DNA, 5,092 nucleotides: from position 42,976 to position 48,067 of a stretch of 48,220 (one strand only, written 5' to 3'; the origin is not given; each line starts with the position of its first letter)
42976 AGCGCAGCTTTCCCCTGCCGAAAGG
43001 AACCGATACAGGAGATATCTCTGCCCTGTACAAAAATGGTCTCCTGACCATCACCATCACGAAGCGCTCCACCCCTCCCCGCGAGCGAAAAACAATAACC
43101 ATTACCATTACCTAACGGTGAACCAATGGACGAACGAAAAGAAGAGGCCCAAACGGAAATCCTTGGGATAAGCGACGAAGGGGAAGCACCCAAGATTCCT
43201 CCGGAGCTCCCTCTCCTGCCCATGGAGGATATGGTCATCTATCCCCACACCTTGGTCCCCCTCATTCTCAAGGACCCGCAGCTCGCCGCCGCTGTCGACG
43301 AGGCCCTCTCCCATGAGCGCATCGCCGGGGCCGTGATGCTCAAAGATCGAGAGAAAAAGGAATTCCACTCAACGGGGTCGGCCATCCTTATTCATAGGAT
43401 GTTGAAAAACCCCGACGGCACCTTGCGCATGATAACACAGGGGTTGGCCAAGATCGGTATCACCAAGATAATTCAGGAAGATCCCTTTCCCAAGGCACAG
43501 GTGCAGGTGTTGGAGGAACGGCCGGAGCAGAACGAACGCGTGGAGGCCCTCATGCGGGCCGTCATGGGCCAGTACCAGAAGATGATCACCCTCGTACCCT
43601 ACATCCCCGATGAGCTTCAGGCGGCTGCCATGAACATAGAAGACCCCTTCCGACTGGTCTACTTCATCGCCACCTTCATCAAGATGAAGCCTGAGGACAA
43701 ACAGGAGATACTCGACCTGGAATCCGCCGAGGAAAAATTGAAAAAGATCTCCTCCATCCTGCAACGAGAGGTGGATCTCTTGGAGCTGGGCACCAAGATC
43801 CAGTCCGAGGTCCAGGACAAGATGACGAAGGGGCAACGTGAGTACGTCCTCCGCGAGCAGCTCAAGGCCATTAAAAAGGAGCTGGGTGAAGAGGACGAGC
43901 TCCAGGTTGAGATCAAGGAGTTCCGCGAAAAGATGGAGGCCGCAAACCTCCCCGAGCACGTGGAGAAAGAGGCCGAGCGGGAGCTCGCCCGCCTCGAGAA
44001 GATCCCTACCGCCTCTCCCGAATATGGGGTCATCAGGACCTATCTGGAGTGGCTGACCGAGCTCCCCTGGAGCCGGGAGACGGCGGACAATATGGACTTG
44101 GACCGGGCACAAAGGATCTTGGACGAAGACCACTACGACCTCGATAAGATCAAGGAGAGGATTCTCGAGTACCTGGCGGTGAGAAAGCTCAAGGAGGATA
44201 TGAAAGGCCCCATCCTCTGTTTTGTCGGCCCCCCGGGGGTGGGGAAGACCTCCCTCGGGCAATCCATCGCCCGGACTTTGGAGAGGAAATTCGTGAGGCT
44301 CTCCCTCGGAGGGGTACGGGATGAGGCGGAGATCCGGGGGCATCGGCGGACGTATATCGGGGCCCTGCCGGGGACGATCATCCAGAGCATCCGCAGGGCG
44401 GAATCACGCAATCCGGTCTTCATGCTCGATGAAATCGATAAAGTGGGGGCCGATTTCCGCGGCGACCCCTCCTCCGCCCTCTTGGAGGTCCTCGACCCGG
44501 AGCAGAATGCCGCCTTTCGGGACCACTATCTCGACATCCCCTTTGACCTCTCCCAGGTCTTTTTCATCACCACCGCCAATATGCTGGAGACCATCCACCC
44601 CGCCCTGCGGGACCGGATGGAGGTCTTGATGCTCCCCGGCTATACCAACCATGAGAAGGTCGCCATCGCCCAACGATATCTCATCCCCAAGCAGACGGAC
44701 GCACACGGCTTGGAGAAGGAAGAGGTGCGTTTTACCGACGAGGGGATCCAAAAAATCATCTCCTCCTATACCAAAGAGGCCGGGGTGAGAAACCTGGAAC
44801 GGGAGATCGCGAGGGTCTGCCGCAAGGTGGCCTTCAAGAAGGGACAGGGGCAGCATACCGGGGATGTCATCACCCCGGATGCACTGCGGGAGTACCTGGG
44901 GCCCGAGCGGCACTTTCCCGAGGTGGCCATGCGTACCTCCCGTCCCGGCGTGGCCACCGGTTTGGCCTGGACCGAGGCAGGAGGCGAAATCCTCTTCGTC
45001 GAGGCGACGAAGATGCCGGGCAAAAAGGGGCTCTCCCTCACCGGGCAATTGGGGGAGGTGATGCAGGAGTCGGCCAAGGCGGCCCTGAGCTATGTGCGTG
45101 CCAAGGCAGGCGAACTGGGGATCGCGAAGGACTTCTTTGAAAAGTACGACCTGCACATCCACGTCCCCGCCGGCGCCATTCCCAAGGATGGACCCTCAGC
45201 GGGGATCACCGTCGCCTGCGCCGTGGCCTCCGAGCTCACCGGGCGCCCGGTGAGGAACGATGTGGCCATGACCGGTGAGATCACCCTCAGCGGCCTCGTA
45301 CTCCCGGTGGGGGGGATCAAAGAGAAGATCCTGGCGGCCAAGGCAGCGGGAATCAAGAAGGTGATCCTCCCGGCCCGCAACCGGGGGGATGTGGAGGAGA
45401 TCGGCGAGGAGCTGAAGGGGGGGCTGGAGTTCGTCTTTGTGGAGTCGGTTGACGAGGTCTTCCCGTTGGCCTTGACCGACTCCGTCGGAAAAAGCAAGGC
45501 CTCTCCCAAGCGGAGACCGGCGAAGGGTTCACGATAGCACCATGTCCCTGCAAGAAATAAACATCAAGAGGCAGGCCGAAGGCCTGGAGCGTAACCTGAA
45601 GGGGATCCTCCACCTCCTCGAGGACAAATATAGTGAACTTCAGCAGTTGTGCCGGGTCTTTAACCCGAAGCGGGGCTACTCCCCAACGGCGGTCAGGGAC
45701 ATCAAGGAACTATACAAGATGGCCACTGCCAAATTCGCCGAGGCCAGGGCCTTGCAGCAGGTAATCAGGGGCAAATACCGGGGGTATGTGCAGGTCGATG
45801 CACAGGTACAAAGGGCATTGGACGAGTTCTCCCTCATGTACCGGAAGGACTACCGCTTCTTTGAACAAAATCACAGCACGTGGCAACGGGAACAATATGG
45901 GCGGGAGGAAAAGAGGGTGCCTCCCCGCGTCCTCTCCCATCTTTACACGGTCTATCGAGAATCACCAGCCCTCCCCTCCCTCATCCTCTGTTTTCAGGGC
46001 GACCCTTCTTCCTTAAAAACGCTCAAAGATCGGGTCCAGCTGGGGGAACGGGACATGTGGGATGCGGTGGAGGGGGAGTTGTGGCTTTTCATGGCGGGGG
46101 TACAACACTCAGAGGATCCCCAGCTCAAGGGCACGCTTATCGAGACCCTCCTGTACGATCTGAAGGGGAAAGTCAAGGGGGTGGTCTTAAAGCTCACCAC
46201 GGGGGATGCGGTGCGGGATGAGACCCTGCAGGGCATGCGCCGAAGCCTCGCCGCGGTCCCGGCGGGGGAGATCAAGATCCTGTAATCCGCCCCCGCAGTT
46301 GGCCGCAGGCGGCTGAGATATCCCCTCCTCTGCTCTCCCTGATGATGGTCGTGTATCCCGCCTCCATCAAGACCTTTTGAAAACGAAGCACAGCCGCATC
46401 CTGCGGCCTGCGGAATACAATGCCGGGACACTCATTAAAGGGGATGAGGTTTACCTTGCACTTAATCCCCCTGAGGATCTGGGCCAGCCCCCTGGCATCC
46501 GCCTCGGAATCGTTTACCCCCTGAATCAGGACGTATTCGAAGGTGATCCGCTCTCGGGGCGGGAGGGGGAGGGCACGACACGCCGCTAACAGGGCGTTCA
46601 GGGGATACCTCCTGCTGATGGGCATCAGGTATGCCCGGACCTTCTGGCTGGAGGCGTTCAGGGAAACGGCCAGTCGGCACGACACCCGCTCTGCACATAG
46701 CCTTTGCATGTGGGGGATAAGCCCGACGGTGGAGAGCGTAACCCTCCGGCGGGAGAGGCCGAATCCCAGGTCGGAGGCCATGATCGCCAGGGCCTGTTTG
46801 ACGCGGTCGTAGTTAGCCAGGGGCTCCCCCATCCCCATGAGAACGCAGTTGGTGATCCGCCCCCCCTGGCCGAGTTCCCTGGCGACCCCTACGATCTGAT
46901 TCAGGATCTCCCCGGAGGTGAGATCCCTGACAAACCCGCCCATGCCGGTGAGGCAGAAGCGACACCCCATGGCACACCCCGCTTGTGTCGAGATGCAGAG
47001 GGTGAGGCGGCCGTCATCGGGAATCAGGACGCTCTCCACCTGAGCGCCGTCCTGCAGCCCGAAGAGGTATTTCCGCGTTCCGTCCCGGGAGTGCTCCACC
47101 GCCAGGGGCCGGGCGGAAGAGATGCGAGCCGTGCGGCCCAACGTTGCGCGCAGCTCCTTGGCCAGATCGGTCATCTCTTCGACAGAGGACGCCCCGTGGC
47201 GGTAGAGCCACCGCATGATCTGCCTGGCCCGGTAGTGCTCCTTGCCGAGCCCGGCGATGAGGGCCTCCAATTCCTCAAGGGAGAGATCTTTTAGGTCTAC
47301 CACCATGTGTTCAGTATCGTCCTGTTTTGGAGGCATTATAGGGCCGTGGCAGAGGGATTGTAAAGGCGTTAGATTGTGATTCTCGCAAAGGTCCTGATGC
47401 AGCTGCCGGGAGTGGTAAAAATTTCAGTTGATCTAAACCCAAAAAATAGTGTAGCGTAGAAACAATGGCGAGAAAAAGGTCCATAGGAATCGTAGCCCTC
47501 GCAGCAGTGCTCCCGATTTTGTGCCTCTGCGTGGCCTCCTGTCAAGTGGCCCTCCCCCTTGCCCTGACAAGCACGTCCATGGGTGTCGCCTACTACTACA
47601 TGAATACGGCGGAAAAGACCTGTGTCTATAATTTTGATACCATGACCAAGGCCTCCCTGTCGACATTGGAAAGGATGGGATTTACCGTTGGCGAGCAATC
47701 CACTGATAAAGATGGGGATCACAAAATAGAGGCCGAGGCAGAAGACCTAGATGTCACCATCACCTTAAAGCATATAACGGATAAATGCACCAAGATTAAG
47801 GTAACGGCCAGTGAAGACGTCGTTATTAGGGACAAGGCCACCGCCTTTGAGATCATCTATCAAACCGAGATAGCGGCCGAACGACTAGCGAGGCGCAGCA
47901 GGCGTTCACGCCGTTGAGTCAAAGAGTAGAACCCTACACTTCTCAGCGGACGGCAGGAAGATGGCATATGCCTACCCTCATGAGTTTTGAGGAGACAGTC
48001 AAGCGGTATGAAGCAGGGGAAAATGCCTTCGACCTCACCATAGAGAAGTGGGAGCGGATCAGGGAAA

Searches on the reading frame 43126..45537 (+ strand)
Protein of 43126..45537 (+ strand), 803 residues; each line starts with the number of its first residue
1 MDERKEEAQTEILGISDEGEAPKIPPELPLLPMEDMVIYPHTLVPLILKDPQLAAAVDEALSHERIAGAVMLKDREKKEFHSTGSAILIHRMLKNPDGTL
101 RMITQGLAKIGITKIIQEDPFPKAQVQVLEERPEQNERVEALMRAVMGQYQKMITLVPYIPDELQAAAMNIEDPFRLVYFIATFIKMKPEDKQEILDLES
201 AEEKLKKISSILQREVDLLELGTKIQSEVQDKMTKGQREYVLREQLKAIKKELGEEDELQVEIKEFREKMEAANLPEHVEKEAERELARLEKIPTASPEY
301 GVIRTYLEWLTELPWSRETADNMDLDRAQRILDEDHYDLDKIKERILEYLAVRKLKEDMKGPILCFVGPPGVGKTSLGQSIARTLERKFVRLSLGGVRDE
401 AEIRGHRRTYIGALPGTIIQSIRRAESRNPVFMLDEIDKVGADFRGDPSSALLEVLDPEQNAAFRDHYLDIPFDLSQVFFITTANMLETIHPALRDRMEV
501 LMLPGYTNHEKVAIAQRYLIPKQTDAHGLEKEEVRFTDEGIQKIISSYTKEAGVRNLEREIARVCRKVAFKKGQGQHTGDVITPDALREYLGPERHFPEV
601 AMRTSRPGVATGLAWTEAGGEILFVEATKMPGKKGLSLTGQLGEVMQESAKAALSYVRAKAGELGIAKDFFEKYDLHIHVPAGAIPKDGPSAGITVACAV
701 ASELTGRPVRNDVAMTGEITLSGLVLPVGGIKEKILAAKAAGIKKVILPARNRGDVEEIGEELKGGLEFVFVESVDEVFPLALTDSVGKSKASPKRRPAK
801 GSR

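Call 92: search_protein_families(library=pfam, proteins=[window:43126-45537:+], max_evalue=0.001)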
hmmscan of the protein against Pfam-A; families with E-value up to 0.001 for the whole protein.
window:43126-45537:+ (803 aa): 8 families
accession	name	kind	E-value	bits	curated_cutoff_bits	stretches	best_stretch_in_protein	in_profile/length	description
PF05362.19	Lon_C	-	3.9e-85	285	21.1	1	582-784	2-204/205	Lon protease (S16) C-terminal proteolytic domain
PF02190.22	LON_substr_bdg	-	6.7e-41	140.9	28.7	1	27-214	1-200/200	ATP-dependent protease La (LON) substrate-binding domain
PF00004.35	AAA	-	1.3e-23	84.3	21.2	1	364-502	1-127/131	ATPase family associated with various cellular activities (AAA)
PF22667.2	Lon_lid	-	3.3e-22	78.3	27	1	526-576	2-52/57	Lon protease AAA+ ATPase lid domain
PF13541.12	ChlI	-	2.2e-08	34.5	27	1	625-752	1-121/121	Subunit ChlI of Mg-chelatase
PF07728.20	AAA_5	-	8.4e-06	26.3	22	1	364-498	2-139/139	AAA domain (dynein-related subfamily)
PF08298.17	AAA_PrkA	-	0.00055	19.5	25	1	333-388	58-112/358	PrkA AAA domain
PF13191.12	AAA_16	-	0.00095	20.1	32.6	0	358-438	22-103/167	AAA ATPase domain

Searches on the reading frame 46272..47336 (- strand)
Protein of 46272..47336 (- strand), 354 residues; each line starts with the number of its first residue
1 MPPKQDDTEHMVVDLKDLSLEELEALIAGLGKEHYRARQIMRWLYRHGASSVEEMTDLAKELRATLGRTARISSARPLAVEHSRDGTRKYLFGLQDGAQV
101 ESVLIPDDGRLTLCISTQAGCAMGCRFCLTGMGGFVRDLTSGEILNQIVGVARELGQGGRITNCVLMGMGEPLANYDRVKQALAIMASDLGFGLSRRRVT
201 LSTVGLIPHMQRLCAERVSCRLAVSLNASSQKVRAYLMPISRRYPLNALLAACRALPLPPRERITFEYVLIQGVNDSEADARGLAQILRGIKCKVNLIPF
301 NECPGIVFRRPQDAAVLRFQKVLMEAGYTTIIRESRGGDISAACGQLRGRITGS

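Call 92: search_protein_families(library=pfam, proteins=[window:46272-47336:-], max_evalue=0.001)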
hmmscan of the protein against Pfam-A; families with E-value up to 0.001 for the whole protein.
window:46272-47336:- (354 aa): 2 families
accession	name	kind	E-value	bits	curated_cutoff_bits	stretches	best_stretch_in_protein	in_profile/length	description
PF21016.3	RlmN_N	-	3.1e-18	65.7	24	1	13-72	1-60/60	Ribosomal RNA large subunit methyltransferase N-terminal domain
PF04055.27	Radical_SAM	-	1.5e-15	58.2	29.5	1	115-279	1-159/166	Radical SAM superfamily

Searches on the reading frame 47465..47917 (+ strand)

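Call 92: search_protein_families(library=pfam, proteins=[window:47465-47917:+], max_evalue=0.001)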
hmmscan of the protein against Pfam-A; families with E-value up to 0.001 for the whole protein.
window:47465-47917:+ (150 aa): 1 family
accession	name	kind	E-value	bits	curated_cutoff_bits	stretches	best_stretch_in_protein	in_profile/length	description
PF12092.13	DUF3568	-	1.5e-09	38.4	23.2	1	11-113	3-103/124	Protein of unknown function (DUF3568)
